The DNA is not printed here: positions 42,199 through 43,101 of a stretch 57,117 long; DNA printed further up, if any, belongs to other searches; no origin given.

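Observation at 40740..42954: Candidate two-gene reverse transcriptase + HEPN-like anti-phage system (split AbiA-like architecture) that I cannot place in a named family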

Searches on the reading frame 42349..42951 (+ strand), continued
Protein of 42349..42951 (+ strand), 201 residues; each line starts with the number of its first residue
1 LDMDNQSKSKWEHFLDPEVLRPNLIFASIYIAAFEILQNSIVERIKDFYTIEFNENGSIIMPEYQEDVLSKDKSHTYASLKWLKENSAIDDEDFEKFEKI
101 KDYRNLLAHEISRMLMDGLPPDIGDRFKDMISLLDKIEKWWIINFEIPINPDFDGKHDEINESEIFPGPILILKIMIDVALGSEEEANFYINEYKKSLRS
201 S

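Call 91: search_protein_families(library=pfam, alignment_id=A1, max_evalue=0.001)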
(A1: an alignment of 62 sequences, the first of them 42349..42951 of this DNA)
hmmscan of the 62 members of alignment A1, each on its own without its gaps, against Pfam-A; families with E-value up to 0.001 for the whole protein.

A. member 1, window:42349-42951:+ (201 aa): 0 families

B. families by the number of members that match (of 62 scanned): 2 families
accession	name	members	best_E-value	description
PF13643.11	DUF4145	2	1.5e-05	Domain of unknown function (DUF4145)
PF18735.6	HEPN_RiboL-PSP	2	0.00058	RiboL-PSP-HEPN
